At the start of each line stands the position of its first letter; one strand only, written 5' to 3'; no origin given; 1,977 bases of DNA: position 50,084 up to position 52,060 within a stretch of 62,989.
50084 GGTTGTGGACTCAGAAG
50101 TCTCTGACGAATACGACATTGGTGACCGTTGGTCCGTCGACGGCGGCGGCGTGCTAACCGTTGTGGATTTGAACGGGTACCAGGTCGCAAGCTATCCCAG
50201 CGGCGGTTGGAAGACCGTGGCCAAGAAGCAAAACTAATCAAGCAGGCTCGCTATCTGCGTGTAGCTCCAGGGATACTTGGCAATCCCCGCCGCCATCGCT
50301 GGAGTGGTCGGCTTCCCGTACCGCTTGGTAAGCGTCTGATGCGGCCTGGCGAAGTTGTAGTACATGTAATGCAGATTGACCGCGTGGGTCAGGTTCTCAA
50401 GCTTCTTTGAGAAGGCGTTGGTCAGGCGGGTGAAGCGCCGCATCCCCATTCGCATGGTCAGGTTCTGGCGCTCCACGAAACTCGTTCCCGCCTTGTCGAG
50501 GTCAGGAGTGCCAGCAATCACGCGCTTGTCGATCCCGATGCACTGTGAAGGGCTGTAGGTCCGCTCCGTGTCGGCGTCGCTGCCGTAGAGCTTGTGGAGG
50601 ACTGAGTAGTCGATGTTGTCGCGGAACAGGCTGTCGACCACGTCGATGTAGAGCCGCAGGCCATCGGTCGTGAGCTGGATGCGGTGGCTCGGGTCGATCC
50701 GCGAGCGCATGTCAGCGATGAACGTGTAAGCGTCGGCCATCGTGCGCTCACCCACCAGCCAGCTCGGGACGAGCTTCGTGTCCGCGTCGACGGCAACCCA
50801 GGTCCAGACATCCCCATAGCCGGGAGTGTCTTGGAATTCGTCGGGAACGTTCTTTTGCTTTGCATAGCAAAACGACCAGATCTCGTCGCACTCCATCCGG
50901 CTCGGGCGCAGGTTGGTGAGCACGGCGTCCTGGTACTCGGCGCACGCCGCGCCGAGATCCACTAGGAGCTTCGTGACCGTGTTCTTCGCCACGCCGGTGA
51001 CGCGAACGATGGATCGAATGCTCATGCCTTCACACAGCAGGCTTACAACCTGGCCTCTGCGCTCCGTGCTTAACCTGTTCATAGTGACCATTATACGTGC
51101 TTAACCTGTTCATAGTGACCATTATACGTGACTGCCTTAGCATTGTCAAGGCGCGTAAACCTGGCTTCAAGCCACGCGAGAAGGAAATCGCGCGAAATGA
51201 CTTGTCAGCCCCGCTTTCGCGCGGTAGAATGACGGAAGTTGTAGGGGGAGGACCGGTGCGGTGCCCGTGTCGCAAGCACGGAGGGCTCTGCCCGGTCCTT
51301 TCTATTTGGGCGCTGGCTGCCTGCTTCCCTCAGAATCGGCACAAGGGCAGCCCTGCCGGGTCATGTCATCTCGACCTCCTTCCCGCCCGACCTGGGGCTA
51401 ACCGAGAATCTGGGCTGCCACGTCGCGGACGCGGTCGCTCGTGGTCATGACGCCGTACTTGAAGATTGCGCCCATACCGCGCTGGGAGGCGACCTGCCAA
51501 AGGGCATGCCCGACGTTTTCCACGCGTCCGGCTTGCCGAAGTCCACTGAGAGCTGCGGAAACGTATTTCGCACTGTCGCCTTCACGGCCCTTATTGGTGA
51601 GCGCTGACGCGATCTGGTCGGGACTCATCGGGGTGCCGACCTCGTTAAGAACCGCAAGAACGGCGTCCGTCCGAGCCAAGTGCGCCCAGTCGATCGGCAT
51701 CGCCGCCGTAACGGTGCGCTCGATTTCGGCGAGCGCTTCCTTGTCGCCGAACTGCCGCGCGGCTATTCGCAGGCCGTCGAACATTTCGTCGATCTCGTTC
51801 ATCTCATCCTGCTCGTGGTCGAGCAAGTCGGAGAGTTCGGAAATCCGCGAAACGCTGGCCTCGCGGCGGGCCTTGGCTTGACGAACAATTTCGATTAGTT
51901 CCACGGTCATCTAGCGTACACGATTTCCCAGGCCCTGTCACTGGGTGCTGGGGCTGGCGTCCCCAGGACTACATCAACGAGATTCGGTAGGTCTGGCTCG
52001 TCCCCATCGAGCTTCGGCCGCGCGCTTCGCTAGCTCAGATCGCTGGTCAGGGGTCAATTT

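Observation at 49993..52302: Cargo-carrying IS1-family element with intact ends and fresh-looking 8-bp target duplication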

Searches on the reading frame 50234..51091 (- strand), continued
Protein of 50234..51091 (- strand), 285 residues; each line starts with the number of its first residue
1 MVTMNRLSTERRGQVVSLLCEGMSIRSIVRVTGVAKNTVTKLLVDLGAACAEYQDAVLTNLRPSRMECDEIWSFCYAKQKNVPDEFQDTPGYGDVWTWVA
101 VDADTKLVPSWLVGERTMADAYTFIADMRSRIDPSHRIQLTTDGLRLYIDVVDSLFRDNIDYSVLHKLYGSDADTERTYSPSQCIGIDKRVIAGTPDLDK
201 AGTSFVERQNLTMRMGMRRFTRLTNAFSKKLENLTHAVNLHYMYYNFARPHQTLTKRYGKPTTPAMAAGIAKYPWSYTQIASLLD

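Call 62: search_dna_similar(query=window:50234-51091:-, collection=plasmids, mode=protein, max_rows=25)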
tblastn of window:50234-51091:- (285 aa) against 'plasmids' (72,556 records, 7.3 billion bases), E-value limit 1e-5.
Records with a match: 20; places in all: 22; records where one place covers at least 80% of the query: 12.
Best place of each record, by identity: <60% 20.
By first word of the organism name: Deinococcus 6; Mesorhizobium 5; Methylocapsa 1; Hoeflea 1; Acidiphilium 1; Sphingomonas 1; Meiothermus 1; Bosea 1; Methylobacterium 1; Spirosoma 1; and 1 more.
By predicted mobility (MOB-suite, as given by PLSDB): non-mobilizable 18; conjugative 1; mobilizable 1.
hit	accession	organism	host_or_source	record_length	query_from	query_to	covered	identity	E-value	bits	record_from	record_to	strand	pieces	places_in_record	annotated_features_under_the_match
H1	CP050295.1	Mesorhizobium loti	Oxytropis kamtschatica,cell ...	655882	4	285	99%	52.3%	2e-90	300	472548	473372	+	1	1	IS1 family transposase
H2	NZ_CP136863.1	Methylocapsa polymorpha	Shagnum peat sample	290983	4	285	99%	49.1%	2e-83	280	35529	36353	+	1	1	helix-turn-helix domain-containing protein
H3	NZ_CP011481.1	Hoeflea sp. IMCC20628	-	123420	5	285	99%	49.3%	4e-82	276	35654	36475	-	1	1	IS1 family transposase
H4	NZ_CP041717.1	Acidiphilium multivorum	Cell culture,activated sludge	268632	4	285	99%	48.9%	2e-86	288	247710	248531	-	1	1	IS1 family transposase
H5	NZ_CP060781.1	Sphingomonas daechungensis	single bacterial strain,sediment of a ...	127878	4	276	96%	28.9%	1e-26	115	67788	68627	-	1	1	IS1 family transposase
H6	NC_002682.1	Mesorhizobium japonicum MAFF 303099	-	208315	47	211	58%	45.6%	2e-32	133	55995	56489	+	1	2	none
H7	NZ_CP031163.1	Deinococcus wulumuqiensis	cell culture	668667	5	283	98%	24.6%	7e-11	70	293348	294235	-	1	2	IS1 family transposase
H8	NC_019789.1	Deinococcus peraridilitoris DSM 19664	-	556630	19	280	92%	25.9%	4e-13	77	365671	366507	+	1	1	IS1 transposase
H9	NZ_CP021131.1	Meiothermus taiwanensis WR-220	-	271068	15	280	93%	24.5%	5e-10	67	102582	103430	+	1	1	hypothetical protein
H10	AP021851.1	Deinococcus grandis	-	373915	15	275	92%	24.5%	4e-10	67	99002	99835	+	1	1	hypothetical protein (x2)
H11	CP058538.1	Deinococcus sp. D7000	seawater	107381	15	275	92%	21.9%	8e-8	61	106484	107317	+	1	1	hypothetical protein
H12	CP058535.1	Deinococcus sp. D7000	seawater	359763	15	275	92%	21.9%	8e-8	61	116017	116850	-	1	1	hypothetical protein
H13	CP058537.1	Deinococcus sp. D7000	seawater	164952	15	275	92%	21.9%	9e-8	61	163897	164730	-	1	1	hypothetical protein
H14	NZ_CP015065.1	Mesorhizobium ciceri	Astragalus pelecinus,Pure Sample,Plant ...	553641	148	253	37%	53.3%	3e-28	120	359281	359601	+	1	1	none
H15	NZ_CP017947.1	Bosea sp. Tri-49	Oxytropis triphylla,cell culture,root ...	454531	179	285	38%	50.0%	5e-23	105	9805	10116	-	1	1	none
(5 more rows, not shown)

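Call 64: get_annotated_region(hit=H1, flank=3500)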
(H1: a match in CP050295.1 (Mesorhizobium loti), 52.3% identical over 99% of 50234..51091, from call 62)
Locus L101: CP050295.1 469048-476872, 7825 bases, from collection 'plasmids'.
description: Mesorhizobium loti strain 582 plasmid p_1, complete sequence
organism: Mesorhizobium loti (NCBI taxid 381)
taxonomy: Bacteria; Pseudomonadota; Alphaproteobacteria; Hyphomicrobiales; Phyllobacteriaceae; Mesorhizobium; Mesorhizobium loti
host: -; source: Oxytropis kamtschatica,cell culture,root nodule; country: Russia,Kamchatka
typing (MOB-suite, as given by PLSDB): non-mobilizable; mating-pair formation MPF_T
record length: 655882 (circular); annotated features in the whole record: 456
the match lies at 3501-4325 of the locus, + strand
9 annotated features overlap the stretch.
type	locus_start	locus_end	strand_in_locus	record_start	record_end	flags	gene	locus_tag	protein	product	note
CDS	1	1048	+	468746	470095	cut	hemN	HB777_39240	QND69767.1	oxygen-independent coproporphyrinogen III oxidase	-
CDS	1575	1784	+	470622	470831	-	-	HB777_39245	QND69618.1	histone H1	-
CDS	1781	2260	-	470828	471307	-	-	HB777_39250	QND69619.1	hypothetical protein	-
CDS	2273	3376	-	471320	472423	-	-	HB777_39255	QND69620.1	helix-turn-helix domain-containing protein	-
CDS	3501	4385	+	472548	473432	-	-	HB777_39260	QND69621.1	IS1 family transposase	-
CDS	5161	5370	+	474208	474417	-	-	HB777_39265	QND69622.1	hypothetical protein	-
CDS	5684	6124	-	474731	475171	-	-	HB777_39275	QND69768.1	hypothetical protein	-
CDS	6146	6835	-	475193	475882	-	-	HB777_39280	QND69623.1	DsbA family protein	-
CDS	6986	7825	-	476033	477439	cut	-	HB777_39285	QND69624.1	dicarboxylate/amino acid:cation symporter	-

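Call 65: get_annotated_region(hit=H4, flank=3500)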
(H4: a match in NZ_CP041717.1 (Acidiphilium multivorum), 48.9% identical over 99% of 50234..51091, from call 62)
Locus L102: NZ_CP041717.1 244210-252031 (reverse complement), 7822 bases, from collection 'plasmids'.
description: Acidiphilium multivorum strain JZ-6 plasmid unnamed1, complete sequence
organism: Acidiphilium multivorum (NCBI taxid 62140)
taxonomy: Bacteria; Pseudomonadota; Alphaproteobacteria; Rhodospirillales; Acetobacteraceae; Acidiphilium; Acidiphilium multivorum
host: -; source: Cell culture,activated sludge; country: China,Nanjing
typing (MOB-suite, as given by PLSDB): non-mobilizable; mating-pair formation MPF_I
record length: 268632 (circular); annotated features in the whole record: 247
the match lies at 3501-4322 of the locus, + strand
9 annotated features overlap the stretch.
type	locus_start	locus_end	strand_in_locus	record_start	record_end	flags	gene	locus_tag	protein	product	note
CDS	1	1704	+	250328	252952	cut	-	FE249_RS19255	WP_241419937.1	sigma factor-like helix-turn-helix DNA-binding protein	GO:0006352 - DNA-templated transcription initiation [Evidence IEA]; GO:0006355 - regulation of DNA-templated ...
CDS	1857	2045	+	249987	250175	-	-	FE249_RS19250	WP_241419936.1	hypothetical protein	-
CDS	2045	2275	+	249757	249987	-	-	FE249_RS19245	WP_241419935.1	hypothetical protein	-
CDS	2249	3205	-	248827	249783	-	-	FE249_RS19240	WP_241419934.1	hypothetical protein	-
CDS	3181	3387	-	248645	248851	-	-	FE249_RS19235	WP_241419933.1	hypothetical protein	-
CDS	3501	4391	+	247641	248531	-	-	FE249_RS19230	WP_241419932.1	IS1 family transposase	-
CDS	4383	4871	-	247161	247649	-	-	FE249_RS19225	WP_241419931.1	RES domain-containing protein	-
CDS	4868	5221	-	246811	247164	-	-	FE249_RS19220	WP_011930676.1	MbcA/ParS/Xre antitoxin family protein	-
CDS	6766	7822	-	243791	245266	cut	-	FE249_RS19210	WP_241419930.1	AAA family ATPase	-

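Call 87: search_protein_families(library=padloc, alignment_id=A4, max_evalue=0.000001)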
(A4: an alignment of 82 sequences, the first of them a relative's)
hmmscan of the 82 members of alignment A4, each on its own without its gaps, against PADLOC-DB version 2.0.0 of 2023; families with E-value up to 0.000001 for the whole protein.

A. member 1, L011:2914-3744:+ (277 aa): 0 families

B. families by the number of members that match (of 82 scanned): 116 families (the first 25 are shown)
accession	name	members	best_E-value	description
PDLC02926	HTH_VI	10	2e-09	-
PDLC03952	RmrA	9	3e-62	-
PDLC03955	RmrA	8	6.6e-74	-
PDLC03954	RmrA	8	8.4e-59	-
PDLC03949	RmrA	7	3.5e-154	-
PDLC03946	RmrA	7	7.4e-129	-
PDLC03950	RmrA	7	5.5e-78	-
PDLC03948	RmrA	7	1.8e-66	-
PDLC03947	RmrA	7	8.6e-62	-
PDLC03951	RmrA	7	1.4e-59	-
PDLC03944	RmrA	7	4.9e-58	-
PDLC03943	RmrA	7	5.4e-53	-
PDLC03956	RmrA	7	1.1e-45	-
PDLC03953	RmrA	7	3.4e-41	-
PDLC03945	RmrA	7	3.6e-41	-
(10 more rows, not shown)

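Call 88: search_protein_families(library=pfam, alignment_id=A4, max_evalue=0.00001)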
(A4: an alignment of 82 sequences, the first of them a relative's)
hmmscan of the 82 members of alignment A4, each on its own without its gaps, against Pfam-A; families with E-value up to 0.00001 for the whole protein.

A. member 1, L011:2914-3744:+ (277 aa): 1 family
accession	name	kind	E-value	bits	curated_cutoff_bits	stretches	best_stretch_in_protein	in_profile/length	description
PF00227.31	Proteasome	-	1.4e-07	31.8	22.4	0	10-73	8-70/189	Proteasome subunit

B. families by the number of members that match (of 82 scanned): 22 families
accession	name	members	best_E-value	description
PF01381.28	HTH_3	14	2e-14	Helix-turn-helix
PF13560.12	HTH_31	11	6.5e-13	Helix-turn-helix domain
PF06114.19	Peptidase_M78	8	3.6e-23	IrrE N-terminal-like domain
PF01972.22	SDH_protease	6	8.5e-22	ClpP-like SDH-type serine proteinase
PF12844.13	HTH_19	5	2.6e-10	Helix-turn-helix domain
PF01555.25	N6_N4_Mtase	2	2.5e-49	DNA methylase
PF10546.14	P63C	2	1.7e-35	P63C domain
PF03235.19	GmrSD_N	2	1.1e-30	GmrSD restriction endonuclease, N-terminal domain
PF07510.16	GmrSD_C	2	1.2e-20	GmrSD restriction endonucleases, C-terminal domain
PF25145.1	NfeD1b_N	2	3.9e-08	NfeD1b, N-terminal domain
PF13274.11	SocA_Panacea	1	1.6e-20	Antitoxin SocA-like, Panacea domain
PF13424.12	TPR_12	1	1.4e-15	Tetratricopeptide repeat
PF22091.2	DUF6941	1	2.2e-14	Family of unknown function (DUF6941)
PF02661.23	Fic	1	3.3e-12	Fic/DOC family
PF17278.7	DUF5343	1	2.2e-09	Family of unknown function (DUF5343)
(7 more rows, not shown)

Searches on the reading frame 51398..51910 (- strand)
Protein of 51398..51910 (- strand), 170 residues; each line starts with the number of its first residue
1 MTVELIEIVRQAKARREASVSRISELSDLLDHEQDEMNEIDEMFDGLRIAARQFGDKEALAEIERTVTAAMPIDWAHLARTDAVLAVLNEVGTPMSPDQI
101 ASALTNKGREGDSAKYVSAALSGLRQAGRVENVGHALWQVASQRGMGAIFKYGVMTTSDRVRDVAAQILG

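Call 4: search_protein_families(library=pfam, proteins=[window:51398-51910:-], max_evalue=0.1)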
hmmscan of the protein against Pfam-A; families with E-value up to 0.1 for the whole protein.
window:51398-51910:- (170 aa): 1 family
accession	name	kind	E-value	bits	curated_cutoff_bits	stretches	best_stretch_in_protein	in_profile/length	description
PF16007.11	DUF4777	-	0.059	14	34.4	0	82-108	7-33/66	Domain of unknown function (DUF4777)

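Call 5: search_protein_families(library=ncbifam, proteins=[window:51398-51910:-], max_evalue=0.1)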
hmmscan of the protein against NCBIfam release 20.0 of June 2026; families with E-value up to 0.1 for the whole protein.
window:51398-51910:- (170 aa): 0 families

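Call 15: find_homologous_proteins(query=window:51398-51910:-)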
Query window:51398-51910:- (170 aa): 1 proteins with E <= 0.001 among 356 candidates.
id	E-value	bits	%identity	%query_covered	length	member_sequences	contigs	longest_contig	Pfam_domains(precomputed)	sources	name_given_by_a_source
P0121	5.7e-100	349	99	99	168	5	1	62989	-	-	-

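Call 34: search_protein_families(library=padloc, proteins=[window:51398-51910:-], max_evalue=1)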
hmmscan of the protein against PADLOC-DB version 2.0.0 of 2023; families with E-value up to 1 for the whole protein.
window:51398-51910:- (170 aa): 1 family
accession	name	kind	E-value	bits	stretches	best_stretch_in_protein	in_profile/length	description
PDLC04709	PDC-M55C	-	0.0017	15.1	1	76-113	209-246/554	-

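Call 35: search_protein_families(library=phrogs, proteins=[window:51398-51910:-], max_evalue=1)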
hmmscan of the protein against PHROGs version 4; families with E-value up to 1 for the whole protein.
window:51398-51910:- (170 aa): 7 families
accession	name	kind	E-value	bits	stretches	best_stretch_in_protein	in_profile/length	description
phrog_2440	-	transcription regulation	0.00012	23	1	74-143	24-90/126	transcriptional regulator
phrog_3901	-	unknown function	0.02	16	1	78-145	4-74/94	-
phrog_4268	-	transcription regulation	0.021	16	0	116-149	19-52/96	transcriptional repressor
phrog_1123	-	unknown function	0.07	14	1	79-136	31-82/112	-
phrog_4665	-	unknown function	0.13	13.3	1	55-139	135-215/220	-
phrog_13817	-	unknown function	0.19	13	1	12-66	26-79/89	-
phrog_18601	-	unknown function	0.28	12.4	1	112-143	12-43/68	-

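Call 49: predict_structure(protein=window:51398-51910:-)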
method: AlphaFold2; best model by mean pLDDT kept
length: 170 residues; sequences in the alignment: 1
mean_pLDDT: 53.0   pTM: 0.33
mean pLDDT of the five models: 53.0, 49.9, 47.5, 45.3, 44.7
residues with pLDDT >= 90: 2; 70-90: 51; 50-70: 17; < 50: 100
segments of 3 or more residues with pLDDT < 50: 71-170
pLDDT, mean of each block of 10 residues (from residue 1): 75 75 70 73 79 83 69 37 34 41 43 41 39 43 36 33 31
secondary structure, 60 per line:
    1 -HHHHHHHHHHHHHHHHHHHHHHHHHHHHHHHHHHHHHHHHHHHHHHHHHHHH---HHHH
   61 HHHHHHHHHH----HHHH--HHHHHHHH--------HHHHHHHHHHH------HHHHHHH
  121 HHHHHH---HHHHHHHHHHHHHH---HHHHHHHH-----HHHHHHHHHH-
elements in order: H2-53 H57-70 H75-78 H81-88 H97-107 H114-126 H130-143 H147-154 H160-169

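Call 68: find_encoding_contigs(protein=window:51398-51910:-, flank=3000, max_places=10)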
Protein window:51398-51910:- (170 aa): 23 contigs read that carry it; 10 places shown.
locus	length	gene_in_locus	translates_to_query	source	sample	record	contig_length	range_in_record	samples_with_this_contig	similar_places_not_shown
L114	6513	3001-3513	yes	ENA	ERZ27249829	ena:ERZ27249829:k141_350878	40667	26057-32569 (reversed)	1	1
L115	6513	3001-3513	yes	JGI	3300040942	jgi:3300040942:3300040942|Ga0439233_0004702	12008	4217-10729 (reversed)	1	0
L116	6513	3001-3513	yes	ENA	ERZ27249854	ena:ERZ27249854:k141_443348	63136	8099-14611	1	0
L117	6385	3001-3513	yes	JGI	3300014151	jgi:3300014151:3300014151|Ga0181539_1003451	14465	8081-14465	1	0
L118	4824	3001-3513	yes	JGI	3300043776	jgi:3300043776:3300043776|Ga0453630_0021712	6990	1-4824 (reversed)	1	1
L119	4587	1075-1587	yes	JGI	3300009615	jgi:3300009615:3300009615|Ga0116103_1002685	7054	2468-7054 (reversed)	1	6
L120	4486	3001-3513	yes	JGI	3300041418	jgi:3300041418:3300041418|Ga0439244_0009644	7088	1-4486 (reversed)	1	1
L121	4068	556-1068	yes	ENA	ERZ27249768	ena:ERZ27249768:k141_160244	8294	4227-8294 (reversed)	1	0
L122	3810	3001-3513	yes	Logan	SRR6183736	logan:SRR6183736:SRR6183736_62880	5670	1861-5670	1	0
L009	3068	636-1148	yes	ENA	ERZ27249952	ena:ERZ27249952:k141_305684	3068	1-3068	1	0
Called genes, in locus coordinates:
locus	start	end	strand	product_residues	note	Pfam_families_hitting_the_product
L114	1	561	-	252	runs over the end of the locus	PF00730:HhH-GPD, PF00633:HHH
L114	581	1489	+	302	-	PF13302:Acetyltransf_3 (faint), PF00583:Acetyltransf_1, PF13508:Acetyltransf_7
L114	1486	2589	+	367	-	PF04055:Radical_SAM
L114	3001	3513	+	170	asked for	-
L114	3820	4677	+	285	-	PF03400:DDE_Tnp_IS1 (faint), PF13610:DDE_Tnp_IS240 (weak)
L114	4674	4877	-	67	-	-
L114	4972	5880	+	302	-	PF00254:FKBP_C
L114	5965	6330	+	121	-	-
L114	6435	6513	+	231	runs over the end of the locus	PF01209:Ubie_methyltran, PF13489:Methyltransf_23, PF13847:Methyltransf_31, PF08241:Methyltransf_11, PF08242:Methyltransf_12, PF13649:Methyltransf_25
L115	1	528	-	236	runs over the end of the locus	PF00730:HhH-GPD, PF00633:HHH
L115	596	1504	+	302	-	PF13302:Acetyltransf_3 (faint), PF00583:Acetyltransf_1, PF13508:Acetyltransf_7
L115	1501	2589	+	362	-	PF04055:Radical_SAM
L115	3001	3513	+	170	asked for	-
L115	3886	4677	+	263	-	PF03400:DDE_Tnp_IS1 (faint), PF13610:DDE_Tnp_IS240 (weak)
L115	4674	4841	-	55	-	-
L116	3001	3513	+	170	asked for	-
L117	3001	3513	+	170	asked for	-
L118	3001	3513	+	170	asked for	-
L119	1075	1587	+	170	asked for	-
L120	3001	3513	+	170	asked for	-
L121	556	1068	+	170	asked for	-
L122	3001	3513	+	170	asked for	-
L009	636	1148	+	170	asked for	-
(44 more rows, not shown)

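Call 79: search_solved_structures(query=window:51398-51910:-, max_evalue=10, show_alignments=2)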
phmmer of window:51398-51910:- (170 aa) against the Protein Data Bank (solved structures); distinct sequences matched with E-value up to 10: 1.
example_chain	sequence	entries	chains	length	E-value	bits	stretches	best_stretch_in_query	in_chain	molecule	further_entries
8k84_A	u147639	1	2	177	1.7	11.9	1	4-90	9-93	De novo design protein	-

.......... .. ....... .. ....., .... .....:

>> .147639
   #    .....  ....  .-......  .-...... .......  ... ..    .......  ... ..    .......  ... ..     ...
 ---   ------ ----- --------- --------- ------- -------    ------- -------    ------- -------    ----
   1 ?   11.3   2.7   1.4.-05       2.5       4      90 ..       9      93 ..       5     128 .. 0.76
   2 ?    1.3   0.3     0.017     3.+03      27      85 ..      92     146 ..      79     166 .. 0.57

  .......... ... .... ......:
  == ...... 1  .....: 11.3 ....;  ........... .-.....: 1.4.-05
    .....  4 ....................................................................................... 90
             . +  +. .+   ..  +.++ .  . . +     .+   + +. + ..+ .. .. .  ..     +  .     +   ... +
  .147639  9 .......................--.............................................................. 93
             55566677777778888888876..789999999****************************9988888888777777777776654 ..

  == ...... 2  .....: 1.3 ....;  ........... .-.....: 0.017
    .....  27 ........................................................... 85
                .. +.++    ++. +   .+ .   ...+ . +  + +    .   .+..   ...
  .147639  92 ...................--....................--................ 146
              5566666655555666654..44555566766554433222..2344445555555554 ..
